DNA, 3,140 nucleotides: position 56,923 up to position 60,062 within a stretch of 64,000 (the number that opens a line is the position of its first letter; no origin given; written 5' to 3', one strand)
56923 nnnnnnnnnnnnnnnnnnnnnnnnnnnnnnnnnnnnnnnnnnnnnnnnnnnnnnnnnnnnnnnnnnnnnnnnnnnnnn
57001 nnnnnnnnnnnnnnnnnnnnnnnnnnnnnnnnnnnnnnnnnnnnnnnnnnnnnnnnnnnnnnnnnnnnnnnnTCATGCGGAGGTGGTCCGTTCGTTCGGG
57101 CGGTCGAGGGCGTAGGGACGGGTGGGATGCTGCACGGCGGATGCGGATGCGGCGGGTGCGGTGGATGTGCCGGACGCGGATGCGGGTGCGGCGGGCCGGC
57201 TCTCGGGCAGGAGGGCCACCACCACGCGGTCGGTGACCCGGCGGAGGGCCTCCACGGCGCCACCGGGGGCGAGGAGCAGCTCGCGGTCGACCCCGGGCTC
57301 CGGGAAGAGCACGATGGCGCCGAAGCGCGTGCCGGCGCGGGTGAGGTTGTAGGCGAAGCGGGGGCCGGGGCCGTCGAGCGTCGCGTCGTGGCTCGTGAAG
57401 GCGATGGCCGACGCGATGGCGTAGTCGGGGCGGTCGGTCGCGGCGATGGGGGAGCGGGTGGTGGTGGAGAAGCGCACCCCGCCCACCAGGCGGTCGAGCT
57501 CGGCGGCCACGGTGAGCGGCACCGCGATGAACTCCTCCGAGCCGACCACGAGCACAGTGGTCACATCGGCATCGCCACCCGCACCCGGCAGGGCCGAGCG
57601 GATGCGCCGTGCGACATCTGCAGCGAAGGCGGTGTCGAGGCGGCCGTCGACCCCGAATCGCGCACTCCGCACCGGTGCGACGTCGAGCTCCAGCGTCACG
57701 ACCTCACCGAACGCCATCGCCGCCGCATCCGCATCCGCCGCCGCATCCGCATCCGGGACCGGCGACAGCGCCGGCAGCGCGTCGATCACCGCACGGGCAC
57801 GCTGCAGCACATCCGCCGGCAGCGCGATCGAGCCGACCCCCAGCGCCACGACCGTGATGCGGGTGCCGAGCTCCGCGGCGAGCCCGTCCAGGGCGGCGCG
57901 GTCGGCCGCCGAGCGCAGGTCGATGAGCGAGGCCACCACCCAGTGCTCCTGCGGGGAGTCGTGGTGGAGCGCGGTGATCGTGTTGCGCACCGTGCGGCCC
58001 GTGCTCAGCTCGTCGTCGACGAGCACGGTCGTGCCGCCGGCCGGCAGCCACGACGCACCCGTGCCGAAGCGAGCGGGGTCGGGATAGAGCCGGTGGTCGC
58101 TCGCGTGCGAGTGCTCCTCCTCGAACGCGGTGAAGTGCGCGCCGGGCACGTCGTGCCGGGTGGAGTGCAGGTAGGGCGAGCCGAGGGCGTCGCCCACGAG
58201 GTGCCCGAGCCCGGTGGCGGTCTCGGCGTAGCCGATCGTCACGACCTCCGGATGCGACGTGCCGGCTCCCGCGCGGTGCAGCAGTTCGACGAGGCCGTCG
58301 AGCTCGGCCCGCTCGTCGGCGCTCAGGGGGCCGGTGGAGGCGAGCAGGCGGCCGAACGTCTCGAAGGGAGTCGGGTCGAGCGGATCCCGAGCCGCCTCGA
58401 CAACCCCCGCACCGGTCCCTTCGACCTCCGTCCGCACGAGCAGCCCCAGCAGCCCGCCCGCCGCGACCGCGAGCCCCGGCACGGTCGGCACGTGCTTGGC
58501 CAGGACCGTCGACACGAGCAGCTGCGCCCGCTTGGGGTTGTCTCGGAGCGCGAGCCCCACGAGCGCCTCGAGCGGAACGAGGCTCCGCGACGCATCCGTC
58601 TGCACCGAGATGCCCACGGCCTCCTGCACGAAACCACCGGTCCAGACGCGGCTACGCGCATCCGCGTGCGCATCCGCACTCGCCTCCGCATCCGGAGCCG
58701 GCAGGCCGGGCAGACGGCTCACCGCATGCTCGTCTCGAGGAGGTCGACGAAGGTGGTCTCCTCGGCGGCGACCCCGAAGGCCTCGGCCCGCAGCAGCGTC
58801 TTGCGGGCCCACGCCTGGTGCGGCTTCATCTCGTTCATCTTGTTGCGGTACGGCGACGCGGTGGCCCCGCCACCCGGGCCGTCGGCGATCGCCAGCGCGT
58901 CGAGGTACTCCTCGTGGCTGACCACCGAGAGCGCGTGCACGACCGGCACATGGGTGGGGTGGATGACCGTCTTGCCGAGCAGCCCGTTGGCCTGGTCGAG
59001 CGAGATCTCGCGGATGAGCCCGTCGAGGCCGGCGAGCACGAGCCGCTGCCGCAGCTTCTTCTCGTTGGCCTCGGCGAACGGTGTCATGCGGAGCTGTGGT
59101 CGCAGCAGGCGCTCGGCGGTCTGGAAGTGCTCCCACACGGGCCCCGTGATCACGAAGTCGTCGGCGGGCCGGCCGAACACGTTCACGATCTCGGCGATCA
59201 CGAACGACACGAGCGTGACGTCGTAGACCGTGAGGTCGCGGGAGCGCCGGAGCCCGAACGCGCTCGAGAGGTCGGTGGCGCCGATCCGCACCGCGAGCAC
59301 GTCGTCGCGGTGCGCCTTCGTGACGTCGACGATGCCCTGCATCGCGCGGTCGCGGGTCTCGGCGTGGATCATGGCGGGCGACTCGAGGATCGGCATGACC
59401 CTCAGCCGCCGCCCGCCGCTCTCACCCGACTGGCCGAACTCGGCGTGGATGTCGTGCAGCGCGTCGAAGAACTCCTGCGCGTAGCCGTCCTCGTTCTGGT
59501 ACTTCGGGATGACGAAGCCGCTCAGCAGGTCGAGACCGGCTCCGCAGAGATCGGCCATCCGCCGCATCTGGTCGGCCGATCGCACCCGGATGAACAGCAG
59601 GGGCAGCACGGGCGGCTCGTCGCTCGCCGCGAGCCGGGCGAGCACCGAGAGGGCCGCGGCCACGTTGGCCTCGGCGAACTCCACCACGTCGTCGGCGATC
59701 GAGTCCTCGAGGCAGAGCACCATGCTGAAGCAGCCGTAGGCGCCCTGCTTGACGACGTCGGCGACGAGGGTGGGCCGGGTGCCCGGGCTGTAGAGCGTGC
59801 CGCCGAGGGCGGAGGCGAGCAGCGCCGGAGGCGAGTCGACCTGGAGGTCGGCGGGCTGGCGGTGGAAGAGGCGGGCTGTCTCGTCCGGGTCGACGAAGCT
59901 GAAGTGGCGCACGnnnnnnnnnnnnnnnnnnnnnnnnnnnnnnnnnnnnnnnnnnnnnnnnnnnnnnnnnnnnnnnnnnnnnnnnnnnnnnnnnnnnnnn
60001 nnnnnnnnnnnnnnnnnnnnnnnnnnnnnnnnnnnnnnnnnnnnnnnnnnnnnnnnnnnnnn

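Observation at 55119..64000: Ter (TerD/TelA) stress cluster welded to a two-PRTase / C-C lyase / HAD small-molecule module, with two unassigned ORFs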

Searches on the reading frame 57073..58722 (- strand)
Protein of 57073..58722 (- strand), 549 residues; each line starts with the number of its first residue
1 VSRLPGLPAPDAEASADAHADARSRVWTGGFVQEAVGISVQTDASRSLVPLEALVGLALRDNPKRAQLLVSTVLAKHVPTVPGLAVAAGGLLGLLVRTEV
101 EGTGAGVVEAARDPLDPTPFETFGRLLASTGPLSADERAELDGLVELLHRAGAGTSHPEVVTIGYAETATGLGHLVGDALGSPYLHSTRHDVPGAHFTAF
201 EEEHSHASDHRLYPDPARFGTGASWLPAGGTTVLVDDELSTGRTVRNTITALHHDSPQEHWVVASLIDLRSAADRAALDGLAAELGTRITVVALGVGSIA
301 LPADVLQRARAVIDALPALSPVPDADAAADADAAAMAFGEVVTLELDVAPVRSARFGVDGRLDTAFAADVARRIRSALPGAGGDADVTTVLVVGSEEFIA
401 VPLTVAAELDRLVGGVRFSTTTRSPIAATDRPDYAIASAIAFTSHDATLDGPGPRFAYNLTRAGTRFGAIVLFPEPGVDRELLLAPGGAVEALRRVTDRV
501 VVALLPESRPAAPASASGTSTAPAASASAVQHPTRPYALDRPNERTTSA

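Call 5: search_protein_families(library=pfam, proteins=[window:57073-58722:-], max_evalue=0.01)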
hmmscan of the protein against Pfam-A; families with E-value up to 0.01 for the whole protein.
window:57073-58722:- (549 aa): 3 families
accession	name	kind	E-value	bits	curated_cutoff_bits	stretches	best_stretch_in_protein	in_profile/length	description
PF15609.12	PRTase_2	-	1.6e-53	181.5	28.8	1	54-297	1-187/188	Phosphoribosyl transferase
PF12500.13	TRSP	-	3.5e-23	82.3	25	1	353-483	2-121/128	TRSP domain C terminus to PRTase_2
PF00156.33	Pribosyltran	-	0.003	17.3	26.3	1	226-259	84-117/158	Phosphoribosyl transferase domain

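Call 6: search_protein_families(library=ncbifam, proteins=[window:57073-58722:-], max_evalue=0.01)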
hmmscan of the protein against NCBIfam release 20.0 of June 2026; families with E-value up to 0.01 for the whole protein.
window:57073-58722:- (549 aa): 2 families
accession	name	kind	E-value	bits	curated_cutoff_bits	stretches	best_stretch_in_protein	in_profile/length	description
NF003549.0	PRK05205.1-5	equivalog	0.0018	17.7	138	1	231-268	101-138/182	bifunctional pyr operon transcriptional regulator/uracil phosphoribosyltransferase PyrR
NF003548.0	PRK05205.1-4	equivalog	0.0098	15.7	218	0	231-268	92-129/173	bifunctional pyr operon transcriptional regulator/uracil phosphoribosyltransferase PyrR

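Call 24: search_protein_families(library=padloc, proteins=[window:57073-58722:-], max_evalue=0.01)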
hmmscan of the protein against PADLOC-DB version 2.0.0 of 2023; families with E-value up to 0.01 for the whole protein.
window:57073-58722:- (549 aa): 0 families

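Call 67: search_solved_structures(query=window:57073-58722:-, max_evalue=1)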
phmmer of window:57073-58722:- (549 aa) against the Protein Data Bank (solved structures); distinct sequences matched with E-value up to 1: 0.

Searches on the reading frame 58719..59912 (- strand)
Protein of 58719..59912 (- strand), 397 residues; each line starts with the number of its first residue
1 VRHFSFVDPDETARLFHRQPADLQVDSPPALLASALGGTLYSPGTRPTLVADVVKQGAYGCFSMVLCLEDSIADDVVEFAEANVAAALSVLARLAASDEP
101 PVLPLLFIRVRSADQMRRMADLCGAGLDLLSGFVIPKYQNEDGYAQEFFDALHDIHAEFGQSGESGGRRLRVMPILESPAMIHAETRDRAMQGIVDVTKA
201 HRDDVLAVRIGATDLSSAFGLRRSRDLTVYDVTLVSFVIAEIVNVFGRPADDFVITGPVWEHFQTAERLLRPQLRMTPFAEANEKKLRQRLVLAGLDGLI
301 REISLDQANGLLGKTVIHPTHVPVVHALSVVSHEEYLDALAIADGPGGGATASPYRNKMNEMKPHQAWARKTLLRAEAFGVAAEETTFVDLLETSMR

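Call 5: search_protein_families(library=pfam, proteins=[window:58719-59912:-], max_evalue=0.01)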
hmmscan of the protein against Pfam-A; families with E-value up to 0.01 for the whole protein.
window:58719-59912:- (397 aa): 1 family
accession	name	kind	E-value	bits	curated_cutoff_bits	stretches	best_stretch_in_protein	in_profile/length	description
PF15617.12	C-C_Bond_Lyase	-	3.3e-110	368.7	28.4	1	31-381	2-320/320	C-C_Bond_Lyase of the TIM-Barrel fold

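Call 6: search_protein_families(library=ncbifam, proteins=[window:58719-59912:-], max_evalue=0.01)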
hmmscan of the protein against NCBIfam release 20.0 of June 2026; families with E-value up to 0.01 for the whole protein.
window:58719-59912:- (397 aa): 1 family
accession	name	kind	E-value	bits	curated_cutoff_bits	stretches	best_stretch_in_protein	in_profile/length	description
TIGR01588.1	citE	equivalog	0.0042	16.2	443.4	0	296-342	200-246/288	citrate (pro-3S)-lyase subunit beta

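Call 15: find_related_loci(query=window:58719-59912:-, collection=genome_contigs, flank=10000)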
Query window:58719-59912:- (397 aa) in genome_contigs; peptide patterns used: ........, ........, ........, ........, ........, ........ (x = any residue, [..] = any of these).
256 stretches matched a pattern; 179 encode a relative of the query (tblastn E <= 1e-3); the best 80 are kept; 80 distinct loci.
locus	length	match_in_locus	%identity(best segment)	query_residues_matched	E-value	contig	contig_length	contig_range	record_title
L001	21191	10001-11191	98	1-397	0e+0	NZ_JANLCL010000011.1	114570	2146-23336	Herbiconiux oxytropis strain CPCC 203406 Scaffold11, whole genome shotgun sequence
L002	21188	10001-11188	86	1-397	0e+0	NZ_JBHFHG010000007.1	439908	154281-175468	Herbiconiux liukaitaii strain P20 Scaffold4_1, whole genome shotgun sequence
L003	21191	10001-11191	74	1-397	0e+0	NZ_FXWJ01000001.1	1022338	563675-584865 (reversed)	Plantibacter elymi (nom. nud.) strain VKM Ac-1784, whole genome shotgun sequence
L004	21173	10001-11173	76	3-397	0e+0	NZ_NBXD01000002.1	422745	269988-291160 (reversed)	Subtercola boreus strain P27979 contig00002, whole genome shotgun sequence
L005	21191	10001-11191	74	1-397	0e+0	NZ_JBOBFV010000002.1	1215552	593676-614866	Plantibacter auratus strain NBRC 15702 ctg00002, whole genome shotgun sequence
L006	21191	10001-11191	74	1-397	0e+0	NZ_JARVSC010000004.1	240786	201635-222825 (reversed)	Plantibacter sp. ME-Dv--P-122b NODE_7_length_240786_cov_43.129555, whole genome shotgun sequence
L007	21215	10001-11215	72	1-396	0e+0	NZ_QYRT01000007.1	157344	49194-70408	Subtercola vilae strain DB165 Svilae_7, whole genome shotgun sequence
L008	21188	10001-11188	72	1-397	0e+0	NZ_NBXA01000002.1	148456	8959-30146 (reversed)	Subtercola boreus strain P27444 contig00002, whole genome shotgun sequence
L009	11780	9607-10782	76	1-396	0e+0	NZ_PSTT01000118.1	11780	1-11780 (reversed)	Subtercola sp. Z020 Z020_88, whole genome shotgun sequence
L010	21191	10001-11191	74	1-397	0e+0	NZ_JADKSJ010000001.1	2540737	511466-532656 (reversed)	Plantibacter sp. VKM Ac-2880 n1, whole genome shotgun sequence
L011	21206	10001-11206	73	1-397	0e+0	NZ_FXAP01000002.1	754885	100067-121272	Plantibacter flavus strain VKM Ac-2504, whole genome shotgun sequence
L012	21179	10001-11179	71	3-397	0e+0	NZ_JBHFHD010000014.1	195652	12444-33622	Herbiconiux sp. P13 Scaffold7_1, whole genome shotgun sequence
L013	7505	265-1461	67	1-397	3e-180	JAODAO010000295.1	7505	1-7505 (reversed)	MAG: Glaciihabitans sp. isolate RYN_72 scaffold_1886694, whole genome shotgun sequence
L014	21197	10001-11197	66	1-396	1e-173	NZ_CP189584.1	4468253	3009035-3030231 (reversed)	Pseudarthrobacter sp. P1 chromosome, complete genome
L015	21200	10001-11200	65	1-396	8e-172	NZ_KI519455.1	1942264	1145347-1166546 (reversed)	Arthrobacter sp. 35W K254DRAFT_scaffold00002.2, whole genome shotgun sequence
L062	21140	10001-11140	51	1-393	1e-115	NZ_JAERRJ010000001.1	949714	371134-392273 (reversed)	Nocardia acididurans strain LPG 2 1, whole genome shotgun sequence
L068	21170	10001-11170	46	1-392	3e-113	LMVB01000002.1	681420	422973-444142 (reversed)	Paenibacillus sp. FJAT-29882 scaffold2, whole genome shotgun sequence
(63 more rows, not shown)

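Call 24: search_protein_families(library=padloc, proteins=[window:58719-59912:-], max_evalue=0.01)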
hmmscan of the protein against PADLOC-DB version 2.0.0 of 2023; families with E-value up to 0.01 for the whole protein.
window:58719-59912:- (397 aa): 0 families

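Call 26: search_protein_families(library=pfam, proteins=[L001:4184-5392:+, L001:3627-4178:-, L001:5520-6116:+, L001:1516-3534:-, L001:247-1497:+], max_evalue=0.001)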
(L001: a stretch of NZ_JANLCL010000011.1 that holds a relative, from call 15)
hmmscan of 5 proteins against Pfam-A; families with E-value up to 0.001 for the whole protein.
L001:4184-5392:+ (402 aa): 1 family
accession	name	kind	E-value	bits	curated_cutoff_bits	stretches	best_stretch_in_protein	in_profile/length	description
PF03741.22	TerC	-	1.7e-50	171.6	27.8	1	72-274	1-177/178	Integral membrane protein TerC family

L001:3627-4178:- (183 aa): 11 families
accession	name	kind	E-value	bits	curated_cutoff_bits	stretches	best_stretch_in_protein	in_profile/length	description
PF01047.28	MarR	-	4.9e-15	55.6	24.6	1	62-120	1-59/59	MarR family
PF13463.12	HTH_27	-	2.6e-13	50.5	22.2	1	62-128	1-68/68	Winged helix DNA-binding domain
PF12802.13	MarR_2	-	3.3e-13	50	27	1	62-119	3-61/61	MarR family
PF25212.1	HVO_A0114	-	3.1e-08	33.7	27.6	1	61-115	19-73/84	HVO_A0114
PF22381.2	Staph_reg_Sar_Rot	-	4.8e-05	23.8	27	1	62-130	12-80/85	Transcriptional regulator SarA/Rot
PF01978.25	TrmB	-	4.8e-05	23.6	25.6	1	62-112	6-56/68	Sugar-specific transcriptional regulator TrmB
PF13601.12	HTH_34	-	0.00013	22.5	27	1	82-138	18-75/80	Winged helix DNA-binding domain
PF01638.23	HxlR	-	0.00019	21.7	20.8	1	74-137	14-77/91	HxlR-like helix-turn-helix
PF25213.1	HVO_A0261_N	-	0.00019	21.7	35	1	69-112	16-58/86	HVO_A0261 N-terminal domain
PF12840.13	HTH_20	-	0.00052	20.4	27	0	70-110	10-50/51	Helix-turn-helix domain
PF13545.12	HTH_Crp_2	-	0.00074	19.9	27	0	78-110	22-55/70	Crp-like helix-turn-helix domain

L001:5520-6116:+ (198 aa): 1 family
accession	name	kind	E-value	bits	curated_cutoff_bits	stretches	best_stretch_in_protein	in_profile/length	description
PF02342.23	TerD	-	2.1e-47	161.5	25.3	1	2-184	1-178/187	TerD domain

L001:1516-3534:- (672 aa): 5 families
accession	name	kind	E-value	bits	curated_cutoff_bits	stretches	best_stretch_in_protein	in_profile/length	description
PF04122.17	CW_binding_2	-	8.5e-47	158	24.9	3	370-457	1-72/73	Cell wall binding domain 2 (CWB2)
PF24684.1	Vgb_lyase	-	4.9e-27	94.9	50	1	74-229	44-203/290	Virginiamycin B lyase family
PF08450.18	SGL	-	1.3e-10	41.7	26.3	1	125-165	184-225/246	SMP-30/Gluconolactonase/LRE-like region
PF13449.12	Phytase-like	-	3.2e-06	27.7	27.6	0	87-123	62-106/284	Esterase-like activity of phytase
PF01436.27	NHL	-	0.00066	20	20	0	126-148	3-25/28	NHL repeat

L001:247-1497:+ (416 aa): 4 families
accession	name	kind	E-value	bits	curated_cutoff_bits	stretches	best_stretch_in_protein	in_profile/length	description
PF08028.16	Acyl-CoA_dh_2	-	3.2e-19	70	22.7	1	260-391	6-130/134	Acyl-CoA dehydrogenase, C-terminal domain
PF00441.29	Acyl-CoA_dh_1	-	2.3e-12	47.7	22.4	1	262-388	23-132/150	Acyl-CoA dehydrogenase, C-terminal domain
PF02771.21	Acyl-CoA_dh_N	-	1.6e-05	25.7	22.9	1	30-103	11-85/113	Acyl-CoA dehydrogenase, N-terminal domain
PF02770.24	Acyl-CoA_dh_M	-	0.00018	22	33.3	1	156-222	26-95/97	Acyl-CoA dehydrogenase, middle domain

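Call 68: search_solved_structures(query=window:58719-59912:-, max_evalue=1)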
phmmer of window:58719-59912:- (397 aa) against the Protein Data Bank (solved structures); distinct sequences matched with E-value up to 1: 2.
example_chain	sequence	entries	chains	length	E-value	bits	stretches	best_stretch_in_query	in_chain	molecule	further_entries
4l9y_A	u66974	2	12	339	0.23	13.9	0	38-90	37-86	Malyl-CoA lyase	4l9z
1g3i_G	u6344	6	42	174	0.66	12.3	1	170-247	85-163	ATP-DEPENDENT PROTEASE HSLV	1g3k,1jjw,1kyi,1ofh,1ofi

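Call 81: search_protein_families(library=pfam, proteins=[L068:2845-4137:-, L068:4363-6003:+, L068:6144-7238:+, L068:14867-16276:-, L068:16545-17759:+, L068:19013-19588:+, L062:8697-9902:+, L068:1174-2481:+, L068:19605-20570:+], max_evalue=0.001)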
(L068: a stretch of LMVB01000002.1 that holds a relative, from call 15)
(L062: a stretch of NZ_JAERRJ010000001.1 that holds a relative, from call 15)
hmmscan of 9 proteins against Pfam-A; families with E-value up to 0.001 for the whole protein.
L068:2845-4137:- (430 aa): 3 families
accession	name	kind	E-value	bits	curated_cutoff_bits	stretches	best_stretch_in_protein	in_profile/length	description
PF10138.15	vWA-TerF-like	-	2.1e-75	253.7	29.4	1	227-428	2-199/200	vWA found in TerF C terminus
PF02342.23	TerD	-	6.3e-44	150.1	25.3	1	3-182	4-187/187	TerD domain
PF07002.22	Copine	-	1.7e-06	28.1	27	1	300-424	78-210/218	Copine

L068:4363-6003:+ (546 aa): 1 family
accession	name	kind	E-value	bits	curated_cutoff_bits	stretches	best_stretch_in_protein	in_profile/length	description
PF14266.11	YceG_bac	-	5.2e-98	328.1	25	2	24-276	2-250/250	YceG domain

L068:6144-7238:+ (364 aa): 1 family
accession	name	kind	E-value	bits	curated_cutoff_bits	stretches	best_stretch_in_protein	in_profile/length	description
PF05816.16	TelA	-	1e-109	367.1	30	1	34-359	1-328/332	Toxic anion resistance protein (TelA)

L068:14867-16276:- (469 aa): 3 families
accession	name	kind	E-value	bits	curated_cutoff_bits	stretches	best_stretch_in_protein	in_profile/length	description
PF02342.23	TerD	-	4.6e-76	254.9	25.3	1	1-186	1-187/187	TerD domain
PF05099.18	TerB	-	4.8e-22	78.9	24.4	1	350-467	2-113/118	Tellurite resistance protein TerB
PF04391.17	DUF533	-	9.1e-05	22.5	29.6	0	317-381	47-102/178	Protein of unknown function (DUF533)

L068:16545-17759:+ (404 aa): 1 family
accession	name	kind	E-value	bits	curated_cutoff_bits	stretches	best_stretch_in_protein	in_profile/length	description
PF00909.26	Ammonium_transp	-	2.5e-133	445.1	23.2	1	7-400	1-399/399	Ammonium Transporter Family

L068:19013-19588:+ (191 aa): 3 families
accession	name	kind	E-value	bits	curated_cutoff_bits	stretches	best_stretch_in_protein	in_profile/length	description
PF00440.29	TetR_N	-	7.2e-17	61.3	24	1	16-59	1-44/47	Bacterial regulatory proteins, tetR family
PF13305.11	TetR_C_33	-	5.2e-05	24.3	26.8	1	92-166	5-84/103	Tetracyclin repressor-like, C-terminal domain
PF18024.7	HTH_50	-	8.6e-05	22.6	27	1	13-48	5-40/50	Helix-turn-helix domain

L062:8697-9902:+ (401 aa): 0 families

L068:1174-2481:+ (435 aa): 3 families
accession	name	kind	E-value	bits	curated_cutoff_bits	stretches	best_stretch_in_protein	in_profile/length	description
PF09861.14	Lar_N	-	2.5e-71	239.6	23.3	1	22-222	1-204/204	Lactate racemase N-terminal domain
PF21113.2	LarA_C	-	2.4e-32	112.4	25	1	286-426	5-147/152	Lactate racemase C-terminal domain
PF04015.17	DUF362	-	0.0001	22.9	24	1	107-246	36-161/200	Domain of unknown function (DUF362)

L068:19605-20570:+ (321 aa): 11 families
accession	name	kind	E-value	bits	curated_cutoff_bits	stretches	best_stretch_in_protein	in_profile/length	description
PF13460.12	NAD_binding_10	-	1.9e-17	64.2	27.2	1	18-122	1-102/184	NAD(P)H-binding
PF01370.27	Epimerase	-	5.1e-16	59.3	20.9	1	14-229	1-239/240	NAD dependent epimerase/dehydratase family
PF05368.20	NmrA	-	1.7e-13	51.3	27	1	15-284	6-269/298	NmrA-like family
PF00106.31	adh_short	-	2.4e-08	34.2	26.6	1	14-82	3-76/195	short chain dehydrogenase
PF01073.25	3Beta_HSD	-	3.7e-06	26.6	22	1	15-85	1-75/280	3-beta hydroxysteroid dehydrogenase/isomerase family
PF01262.27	AlaDh_PNT_C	-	2.3e-05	24.4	23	1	3-142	20-151/214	Alanine dehydrogenase/PNT, C-terminal domain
PF16363.11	GDP_Man_Dehyd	-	2.5e-05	24.3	27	0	15-74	1-71/332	GDP-mannose 4,6 dehydratase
PF04321.23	RmlD_sub_bind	-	0.00011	21.9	27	1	12-198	1-180/287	RmlD substrate binding domain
PF03807.23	F420_oxidored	-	0.00032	21.7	21.6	1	19-84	6-67/94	NADP oxidoreductase coenzyme F420-dependent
PF02558.23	ApbA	-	0.00032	20.8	22.2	1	16-115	3-83/150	Ketopantoate reductase PanE/ApbA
PF03446.21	NAD_binding_2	-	0.00038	20.9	21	1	20-85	7-64/161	NAD binding domain of 6-phosphogluconate dehydrogenase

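Call 92: search_dna_similar(query=window:58719-59912:-, collection=phages, mode=protein, max_rows=10)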
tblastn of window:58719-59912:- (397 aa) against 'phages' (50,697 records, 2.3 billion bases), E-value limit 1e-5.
Records with a match: 1; places in all: 1; records where one place covers at least 80% of the query: 1.
Best place of each record, by identity: <60% 1.
By first word of the organism name: Bacteriophage 1.
By host as written in the record: - 1.
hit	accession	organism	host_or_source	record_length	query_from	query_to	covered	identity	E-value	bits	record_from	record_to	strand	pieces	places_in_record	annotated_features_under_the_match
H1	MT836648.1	Bacteriophage sp.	human fecal samples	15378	31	382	89%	31.5%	8e-37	148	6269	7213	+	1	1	record has no annotation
